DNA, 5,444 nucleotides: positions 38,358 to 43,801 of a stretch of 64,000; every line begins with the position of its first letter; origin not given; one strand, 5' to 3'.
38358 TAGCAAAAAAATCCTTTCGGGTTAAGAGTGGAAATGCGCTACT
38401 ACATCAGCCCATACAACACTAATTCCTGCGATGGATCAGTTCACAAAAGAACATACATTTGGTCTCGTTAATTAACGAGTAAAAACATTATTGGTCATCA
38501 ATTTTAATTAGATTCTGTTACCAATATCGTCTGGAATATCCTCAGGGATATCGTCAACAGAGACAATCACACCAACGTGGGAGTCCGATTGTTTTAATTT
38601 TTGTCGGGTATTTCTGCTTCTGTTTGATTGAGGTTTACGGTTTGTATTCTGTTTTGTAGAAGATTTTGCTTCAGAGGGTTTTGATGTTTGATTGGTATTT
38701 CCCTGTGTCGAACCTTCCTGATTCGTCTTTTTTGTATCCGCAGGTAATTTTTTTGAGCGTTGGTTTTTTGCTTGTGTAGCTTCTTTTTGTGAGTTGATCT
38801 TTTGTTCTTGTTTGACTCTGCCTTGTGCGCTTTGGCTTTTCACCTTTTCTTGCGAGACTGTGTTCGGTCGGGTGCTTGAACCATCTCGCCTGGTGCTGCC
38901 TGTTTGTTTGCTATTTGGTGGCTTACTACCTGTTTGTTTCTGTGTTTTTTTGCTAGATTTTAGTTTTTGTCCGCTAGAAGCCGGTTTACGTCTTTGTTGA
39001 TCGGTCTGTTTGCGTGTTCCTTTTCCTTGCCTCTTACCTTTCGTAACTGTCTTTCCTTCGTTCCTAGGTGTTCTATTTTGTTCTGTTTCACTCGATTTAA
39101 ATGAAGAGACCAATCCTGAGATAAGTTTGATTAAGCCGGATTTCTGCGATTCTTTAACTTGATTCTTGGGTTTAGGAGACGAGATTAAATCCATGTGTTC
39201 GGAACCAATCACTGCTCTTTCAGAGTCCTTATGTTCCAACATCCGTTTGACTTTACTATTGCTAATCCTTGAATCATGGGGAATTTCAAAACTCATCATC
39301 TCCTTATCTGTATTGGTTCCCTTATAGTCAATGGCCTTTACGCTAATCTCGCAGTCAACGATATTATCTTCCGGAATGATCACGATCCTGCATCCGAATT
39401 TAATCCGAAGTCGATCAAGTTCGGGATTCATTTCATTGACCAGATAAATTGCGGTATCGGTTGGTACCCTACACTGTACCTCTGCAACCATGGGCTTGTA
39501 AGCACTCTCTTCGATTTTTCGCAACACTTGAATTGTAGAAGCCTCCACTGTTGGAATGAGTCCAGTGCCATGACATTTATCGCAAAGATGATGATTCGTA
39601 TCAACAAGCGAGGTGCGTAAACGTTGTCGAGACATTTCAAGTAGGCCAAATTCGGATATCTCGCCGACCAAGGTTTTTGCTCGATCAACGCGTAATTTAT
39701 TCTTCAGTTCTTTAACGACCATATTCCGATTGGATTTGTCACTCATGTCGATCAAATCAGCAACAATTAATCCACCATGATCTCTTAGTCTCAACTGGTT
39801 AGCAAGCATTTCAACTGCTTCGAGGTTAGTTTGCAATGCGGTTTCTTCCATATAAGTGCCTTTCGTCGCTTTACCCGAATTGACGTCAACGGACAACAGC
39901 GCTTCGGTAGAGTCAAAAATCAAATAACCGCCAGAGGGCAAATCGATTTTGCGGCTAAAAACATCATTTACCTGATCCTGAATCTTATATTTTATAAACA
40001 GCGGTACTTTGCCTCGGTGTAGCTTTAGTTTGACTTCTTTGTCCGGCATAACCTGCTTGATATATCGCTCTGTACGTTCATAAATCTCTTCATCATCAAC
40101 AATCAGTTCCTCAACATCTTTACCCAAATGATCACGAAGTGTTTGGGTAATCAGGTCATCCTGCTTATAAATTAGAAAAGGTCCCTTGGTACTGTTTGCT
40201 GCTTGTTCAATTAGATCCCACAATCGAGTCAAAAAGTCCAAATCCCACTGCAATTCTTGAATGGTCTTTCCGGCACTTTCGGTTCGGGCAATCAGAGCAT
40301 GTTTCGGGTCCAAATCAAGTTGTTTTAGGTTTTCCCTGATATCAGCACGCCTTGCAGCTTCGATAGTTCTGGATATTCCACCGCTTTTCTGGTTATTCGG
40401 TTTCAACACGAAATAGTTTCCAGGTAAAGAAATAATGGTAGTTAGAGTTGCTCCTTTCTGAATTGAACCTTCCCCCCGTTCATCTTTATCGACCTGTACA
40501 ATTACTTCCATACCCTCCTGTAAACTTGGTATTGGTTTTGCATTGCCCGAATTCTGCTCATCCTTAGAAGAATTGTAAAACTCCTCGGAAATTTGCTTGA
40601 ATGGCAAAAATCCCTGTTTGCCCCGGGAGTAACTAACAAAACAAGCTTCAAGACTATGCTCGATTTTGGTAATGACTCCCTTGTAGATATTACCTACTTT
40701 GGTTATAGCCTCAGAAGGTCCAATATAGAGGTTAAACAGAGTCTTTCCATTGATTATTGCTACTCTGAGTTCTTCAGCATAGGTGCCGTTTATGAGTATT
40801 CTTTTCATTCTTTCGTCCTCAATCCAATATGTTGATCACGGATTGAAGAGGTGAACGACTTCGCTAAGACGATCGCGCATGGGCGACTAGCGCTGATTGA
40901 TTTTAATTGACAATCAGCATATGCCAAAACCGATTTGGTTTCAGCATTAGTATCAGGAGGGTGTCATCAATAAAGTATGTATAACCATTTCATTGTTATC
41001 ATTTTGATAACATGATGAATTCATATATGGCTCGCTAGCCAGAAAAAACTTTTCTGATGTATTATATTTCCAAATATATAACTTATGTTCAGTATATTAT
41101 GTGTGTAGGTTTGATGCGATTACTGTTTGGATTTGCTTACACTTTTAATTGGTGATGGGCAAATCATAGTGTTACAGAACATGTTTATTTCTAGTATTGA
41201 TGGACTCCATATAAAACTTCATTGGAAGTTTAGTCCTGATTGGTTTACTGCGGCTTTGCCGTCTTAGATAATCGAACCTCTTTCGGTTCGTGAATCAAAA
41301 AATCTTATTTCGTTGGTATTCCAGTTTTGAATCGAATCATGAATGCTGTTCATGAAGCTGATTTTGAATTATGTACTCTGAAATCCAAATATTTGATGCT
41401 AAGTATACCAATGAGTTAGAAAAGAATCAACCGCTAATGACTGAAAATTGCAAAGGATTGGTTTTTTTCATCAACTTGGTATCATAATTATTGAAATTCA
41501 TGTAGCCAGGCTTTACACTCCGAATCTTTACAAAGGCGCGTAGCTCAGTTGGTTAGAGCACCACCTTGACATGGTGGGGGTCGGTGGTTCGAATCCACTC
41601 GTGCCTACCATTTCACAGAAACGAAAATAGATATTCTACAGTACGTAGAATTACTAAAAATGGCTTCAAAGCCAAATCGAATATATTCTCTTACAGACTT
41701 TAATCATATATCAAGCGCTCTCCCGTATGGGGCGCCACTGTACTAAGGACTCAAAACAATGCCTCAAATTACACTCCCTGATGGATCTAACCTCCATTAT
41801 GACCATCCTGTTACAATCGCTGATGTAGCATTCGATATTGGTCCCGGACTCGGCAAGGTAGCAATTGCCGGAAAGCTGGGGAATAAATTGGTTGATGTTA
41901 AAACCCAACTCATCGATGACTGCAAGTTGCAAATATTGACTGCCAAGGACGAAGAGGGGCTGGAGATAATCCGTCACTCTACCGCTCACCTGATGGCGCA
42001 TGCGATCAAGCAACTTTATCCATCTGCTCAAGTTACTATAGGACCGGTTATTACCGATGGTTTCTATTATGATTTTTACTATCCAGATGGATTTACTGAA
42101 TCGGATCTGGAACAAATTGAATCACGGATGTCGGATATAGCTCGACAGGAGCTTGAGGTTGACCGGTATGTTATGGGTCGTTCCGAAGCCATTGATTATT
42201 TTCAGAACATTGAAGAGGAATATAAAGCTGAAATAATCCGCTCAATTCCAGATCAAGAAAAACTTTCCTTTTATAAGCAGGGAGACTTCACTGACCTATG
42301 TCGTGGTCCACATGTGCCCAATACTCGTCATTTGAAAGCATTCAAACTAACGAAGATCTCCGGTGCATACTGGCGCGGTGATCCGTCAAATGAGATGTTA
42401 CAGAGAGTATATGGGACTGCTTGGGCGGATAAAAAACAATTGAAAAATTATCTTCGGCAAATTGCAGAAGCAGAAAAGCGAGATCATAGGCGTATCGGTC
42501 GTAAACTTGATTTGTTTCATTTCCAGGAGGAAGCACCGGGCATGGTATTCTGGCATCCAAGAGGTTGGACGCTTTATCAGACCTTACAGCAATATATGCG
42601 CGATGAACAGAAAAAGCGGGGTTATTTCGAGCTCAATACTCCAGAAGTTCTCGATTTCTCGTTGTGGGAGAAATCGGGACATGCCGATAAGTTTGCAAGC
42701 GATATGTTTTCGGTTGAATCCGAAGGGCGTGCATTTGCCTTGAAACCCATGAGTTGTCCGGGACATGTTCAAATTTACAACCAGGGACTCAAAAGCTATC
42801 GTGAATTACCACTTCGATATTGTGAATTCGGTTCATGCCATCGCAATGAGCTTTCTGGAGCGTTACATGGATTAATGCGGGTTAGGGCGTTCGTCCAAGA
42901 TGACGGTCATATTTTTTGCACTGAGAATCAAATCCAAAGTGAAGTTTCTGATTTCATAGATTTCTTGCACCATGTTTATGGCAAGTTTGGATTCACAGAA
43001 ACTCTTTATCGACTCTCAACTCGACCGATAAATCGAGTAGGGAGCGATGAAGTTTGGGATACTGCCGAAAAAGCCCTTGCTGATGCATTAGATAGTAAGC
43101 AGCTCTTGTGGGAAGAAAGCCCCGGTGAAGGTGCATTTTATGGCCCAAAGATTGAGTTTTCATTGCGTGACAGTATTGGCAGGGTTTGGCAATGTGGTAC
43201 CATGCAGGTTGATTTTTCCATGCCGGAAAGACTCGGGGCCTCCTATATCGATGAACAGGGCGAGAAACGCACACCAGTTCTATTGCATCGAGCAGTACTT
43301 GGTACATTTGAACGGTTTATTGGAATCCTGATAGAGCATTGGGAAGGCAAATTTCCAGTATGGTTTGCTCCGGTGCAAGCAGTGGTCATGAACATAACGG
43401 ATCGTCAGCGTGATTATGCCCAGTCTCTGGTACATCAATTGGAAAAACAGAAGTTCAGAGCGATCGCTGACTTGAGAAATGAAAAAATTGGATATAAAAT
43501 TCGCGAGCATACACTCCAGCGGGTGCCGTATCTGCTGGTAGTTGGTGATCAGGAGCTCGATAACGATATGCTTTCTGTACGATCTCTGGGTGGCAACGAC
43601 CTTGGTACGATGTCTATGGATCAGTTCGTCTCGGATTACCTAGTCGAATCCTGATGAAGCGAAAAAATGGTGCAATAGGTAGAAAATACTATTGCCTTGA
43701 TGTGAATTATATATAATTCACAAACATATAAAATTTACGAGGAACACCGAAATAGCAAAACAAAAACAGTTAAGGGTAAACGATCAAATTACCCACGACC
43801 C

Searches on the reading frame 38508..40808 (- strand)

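Call 89: search_protein_families(library=pfam, proteins=[window:38508-40808:-], max_evalue=0.001)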
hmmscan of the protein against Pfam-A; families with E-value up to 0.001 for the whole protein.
window:38508-40808:- (766 aa): 3 families
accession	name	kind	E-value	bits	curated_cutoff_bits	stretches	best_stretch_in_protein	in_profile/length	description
PF10150.14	RNase_E_G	-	2.2e-87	293.4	25.5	1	127-396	1-269/270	Ribonuclease E/G family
PF20833.2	RNase_E_G_Thio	-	1.4e-18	67.3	26.8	1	409-491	2-84/86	RNase E/G, Thioredoxin-like domain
PF00575.29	S1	-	4e-05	24.3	22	1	37-116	3-69/74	S1 RNA binding domain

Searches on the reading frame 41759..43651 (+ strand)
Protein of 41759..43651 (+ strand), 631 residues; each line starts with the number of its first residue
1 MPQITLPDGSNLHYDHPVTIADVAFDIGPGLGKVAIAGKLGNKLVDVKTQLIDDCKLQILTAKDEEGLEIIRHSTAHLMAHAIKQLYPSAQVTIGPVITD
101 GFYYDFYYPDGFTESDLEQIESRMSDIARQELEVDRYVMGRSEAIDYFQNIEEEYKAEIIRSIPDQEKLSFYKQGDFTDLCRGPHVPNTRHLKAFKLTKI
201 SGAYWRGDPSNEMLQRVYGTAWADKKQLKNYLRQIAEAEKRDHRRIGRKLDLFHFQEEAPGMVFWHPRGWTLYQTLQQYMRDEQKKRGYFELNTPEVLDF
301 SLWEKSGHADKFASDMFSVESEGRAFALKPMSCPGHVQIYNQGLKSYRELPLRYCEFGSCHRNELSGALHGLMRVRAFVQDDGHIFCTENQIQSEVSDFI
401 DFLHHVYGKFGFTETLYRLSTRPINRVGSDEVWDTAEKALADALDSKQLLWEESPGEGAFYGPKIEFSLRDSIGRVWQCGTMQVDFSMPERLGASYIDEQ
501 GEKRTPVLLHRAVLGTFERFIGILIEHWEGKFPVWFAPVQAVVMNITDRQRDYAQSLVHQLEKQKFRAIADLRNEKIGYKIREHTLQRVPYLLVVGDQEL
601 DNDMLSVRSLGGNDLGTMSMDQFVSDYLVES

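Call 26: find_related_loci(query=window:41759-43651:+, collection=genome_contigs, flank=6000)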
Query window:41759-43651:+ (631 aa) in genome_contigs; peptide patterns used: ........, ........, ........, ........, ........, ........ (x = any residue, [..] = any of these).
600 stretches matched a pattern (row limit reached: there are more); 597 encode a relative of the query (tblastn E <= 1e-3); the best 80 are kept; 80 distinct loci.
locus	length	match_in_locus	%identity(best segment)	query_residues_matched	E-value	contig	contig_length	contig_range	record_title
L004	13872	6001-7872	66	1-624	0e+0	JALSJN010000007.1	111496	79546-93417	MAG: Thiotrichaceae bacterium isolate 354-166_metabat2_scaf2bin.098 354-166_scaffold_109_c1, whole genome shotgun sequen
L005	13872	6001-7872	67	1-624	0e+0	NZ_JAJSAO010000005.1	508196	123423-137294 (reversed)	Microbulbifer zhoushanensis strain TT30 NODE_5_length_508196_cov_294.595486, whole genome shotgun sequence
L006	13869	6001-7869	65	1-623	0e+0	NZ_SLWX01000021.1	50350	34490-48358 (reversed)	Chromatocurvus halotolerans strain DSM 23344 Ga0310537_121, whole genome shotgun sequence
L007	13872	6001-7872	65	1-624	0e+0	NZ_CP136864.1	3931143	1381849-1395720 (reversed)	Congregibacter variabilis strain IMCC43200 chromosome, complete genome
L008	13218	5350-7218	64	1-623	0e+0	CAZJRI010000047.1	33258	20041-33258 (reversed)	MAG TPA_asm: uncultured Pseudomonadales bacterium isolate SRP200020_co5_13 genome assembly, contig: NODE_1971_length_332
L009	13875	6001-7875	63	1-625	0e+0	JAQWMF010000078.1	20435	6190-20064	MAG: Porticoccaceae bacterium isolate cluster2_bin.146 k141_4269223, whole genome shotgun sequence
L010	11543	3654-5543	62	1-630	0e+0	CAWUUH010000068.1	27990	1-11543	MAG: uncultured Pseudomonadales bacterium isolate HER19_SIP_2000_bin_10_1 genome assembly, contig: HER19_SP_1000_bin_10-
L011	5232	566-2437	63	1-623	0e+0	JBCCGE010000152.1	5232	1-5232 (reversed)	MAG: Pseudomonadota bacterium isolate P01_B01_bin.36 k141_2985650_length_5232_cov_131.0000, whole genome shotgun sequenc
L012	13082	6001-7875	61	1-625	0e+0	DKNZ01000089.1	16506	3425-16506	MAG TPA_asm: Cellvibrionales bacterium UBA7375 UBA7375_contig_89572, whole genome shotgun sequence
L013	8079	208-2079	63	1-624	0e+0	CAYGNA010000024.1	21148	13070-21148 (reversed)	MAG TPA_asm: uncultured Pseudomonadales bacterium isolate ERP117304_co1_189 genome assembly, contig: NODE_2583_length_21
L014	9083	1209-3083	62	1-625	0e+0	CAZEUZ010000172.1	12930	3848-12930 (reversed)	MAG TPA_asm: uncultured Cellvibrionaceae bacterium isolate binchicken_co372_150 genome assembly, contig: k141_1674954, w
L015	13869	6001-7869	64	1-623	0e+0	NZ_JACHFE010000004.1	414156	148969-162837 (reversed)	Marinobacter oulmenensis strain DSM 22359 Ga0415358_04, whole genome shotgun sequence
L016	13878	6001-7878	62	1-626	0e+0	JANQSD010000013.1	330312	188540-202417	MAG: Arenicellales bacterium isolate IP29b_bin.88 k99_68458, whole genome shotgun sequence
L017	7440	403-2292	61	1-630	0e+0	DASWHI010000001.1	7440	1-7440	MAG TPA_asm: Burkholderiales bacterium isolate SMAG_U2838 k141_2217809, whole genome shotgun sequence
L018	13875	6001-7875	62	1-625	0e+0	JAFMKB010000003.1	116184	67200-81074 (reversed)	MAG: Gammaproteobacteria bacterium isolate DEBay_Sum22DG08_100 NODE_13_length_116184_cov_8.684144, whole genome shotgun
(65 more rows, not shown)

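Call 50: find_encoding_contigs(protein=window:41759-43651:+, flank=1000, max_places=4)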
Protein window:41759-43651:+ (631 aa): no gene with exactly this product is on record in the collection.
